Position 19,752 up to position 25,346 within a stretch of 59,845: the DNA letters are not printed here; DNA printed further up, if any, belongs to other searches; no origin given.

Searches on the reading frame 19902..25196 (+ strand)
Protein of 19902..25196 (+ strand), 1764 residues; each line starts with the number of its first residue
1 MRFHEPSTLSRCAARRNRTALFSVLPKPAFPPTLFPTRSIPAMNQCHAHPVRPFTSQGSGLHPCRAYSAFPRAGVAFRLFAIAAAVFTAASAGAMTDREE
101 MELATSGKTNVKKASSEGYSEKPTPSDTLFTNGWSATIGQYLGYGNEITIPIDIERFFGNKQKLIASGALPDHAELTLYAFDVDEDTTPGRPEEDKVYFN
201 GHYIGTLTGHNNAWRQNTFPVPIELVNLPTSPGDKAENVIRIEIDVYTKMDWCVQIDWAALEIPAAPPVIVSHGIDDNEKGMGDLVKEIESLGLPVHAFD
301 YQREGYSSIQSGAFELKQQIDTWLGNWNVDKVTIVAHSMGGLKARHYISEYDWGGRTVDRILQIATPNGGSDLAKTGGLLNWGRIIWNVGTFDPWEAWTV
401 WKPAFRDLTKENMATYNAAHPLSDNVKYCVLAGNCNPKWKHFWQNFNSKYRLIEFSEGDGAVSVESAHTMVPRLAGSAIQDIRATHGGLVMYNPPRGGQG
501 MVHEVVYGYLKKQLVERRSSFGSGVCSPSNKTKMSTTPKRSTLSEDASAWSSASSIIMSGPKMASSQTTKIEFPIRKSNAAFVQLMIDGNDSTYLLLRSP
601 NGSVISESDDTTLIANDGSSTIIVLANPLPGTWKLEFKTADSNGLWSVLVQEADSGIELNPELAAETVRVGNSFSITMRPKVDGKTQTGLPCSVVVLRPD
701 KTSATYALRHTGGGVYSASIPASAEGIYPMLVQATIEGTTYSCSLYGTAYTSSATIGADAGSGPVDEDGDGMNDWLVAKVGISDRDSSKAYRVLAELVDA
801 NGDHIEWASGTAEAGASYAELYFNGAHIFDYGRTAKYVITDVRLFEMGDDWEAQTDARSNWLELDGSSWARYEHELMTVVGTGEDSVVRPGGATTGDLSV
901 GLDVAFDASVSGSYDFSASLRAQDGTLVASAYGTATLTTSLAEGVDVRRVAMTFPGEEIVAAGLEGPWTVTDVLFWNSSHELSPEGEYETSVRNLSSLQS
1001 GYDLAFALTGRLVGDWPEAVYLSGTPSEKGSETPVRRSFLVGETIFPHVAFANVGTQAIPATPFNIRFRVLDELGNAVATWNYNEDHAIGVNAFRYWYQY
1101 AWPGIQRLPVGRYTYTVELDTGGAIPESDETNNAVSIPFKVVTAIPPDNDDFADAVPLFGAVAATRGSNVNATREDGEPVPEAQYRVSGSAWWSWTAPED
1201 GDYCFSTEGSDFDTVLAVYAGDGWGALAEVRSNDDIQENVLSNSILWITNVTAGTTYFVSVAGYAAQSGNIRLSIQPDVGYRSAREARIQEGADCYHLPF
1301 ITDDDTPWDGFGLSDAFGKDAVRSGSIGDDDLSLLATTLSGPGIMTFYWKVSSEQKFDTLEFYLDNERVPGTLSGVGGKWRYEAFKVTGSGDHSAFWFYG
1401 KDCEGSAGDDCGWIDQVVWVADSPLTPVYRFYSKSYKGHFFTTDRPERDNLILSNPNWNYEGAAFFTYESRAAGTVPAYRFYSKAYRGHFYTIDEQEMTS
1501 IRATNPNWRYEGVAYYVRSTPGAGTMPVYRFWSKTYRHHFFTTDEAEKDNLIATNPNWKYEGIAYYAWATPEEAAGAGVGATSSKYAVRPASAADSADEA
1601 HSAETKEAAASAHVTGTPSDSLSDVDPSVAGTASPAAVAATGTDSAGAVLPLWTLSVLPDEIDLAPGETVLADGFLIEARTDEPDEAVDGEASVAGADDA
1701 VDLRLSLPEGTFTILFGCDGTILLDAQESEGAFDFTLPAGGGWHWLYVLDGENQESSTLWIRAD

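Call 5: search_protein_families(library=pfam, proteins=[window:19902-25196:+], max_evalue=0.01)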
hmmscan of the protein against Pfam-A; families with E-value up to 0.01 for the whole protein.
window:19902-25196:+ (1764 aa): 9 families
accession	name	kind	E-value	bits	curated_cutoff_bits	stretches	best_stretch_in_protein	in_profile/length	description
PF18885.6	DUF5648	-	2.9e-38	131.5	25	1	1427-1567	1-133/134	Domain of unknown function (DUF5648)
PF02089.21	Palm_thioest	-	4.6e-06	27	26.8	1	268-371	1-113/254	Palmitoyl protein thioesterase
PF02450.21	LCAT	-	2e-05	24.4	21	1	315-371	107-165/392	Lecithin:cholesterol acyltransferase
PF24096.1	DUF7379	-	0.00012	22.5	33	1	331-383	71-127/191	Domain of unknown function (DUF7379)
PF04151.21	PPC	-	0.00016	22.9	25.9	0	580-635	13-66/70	Bacterial pre-peptidase C-terminal domain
PF00561.26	Abhydrolase_1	-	0.00028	21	25.8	1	267-459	1-177/245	alpha/beta hydrolase fold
PF07819.20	PGAP1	-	0.001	19.3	24.3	1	329-372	90-133/233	PGAP1-like alpha/beta domain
PF12146.15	Hydrolase_4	-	0.0016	18.2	27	1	269-351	7-97/239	Serine aminopeptidase, S33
PF06028.17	DUF915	-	0.0057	16.5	22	0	310-367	83-142/255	Alpha/beta hydrolase of unknown function (DUF915)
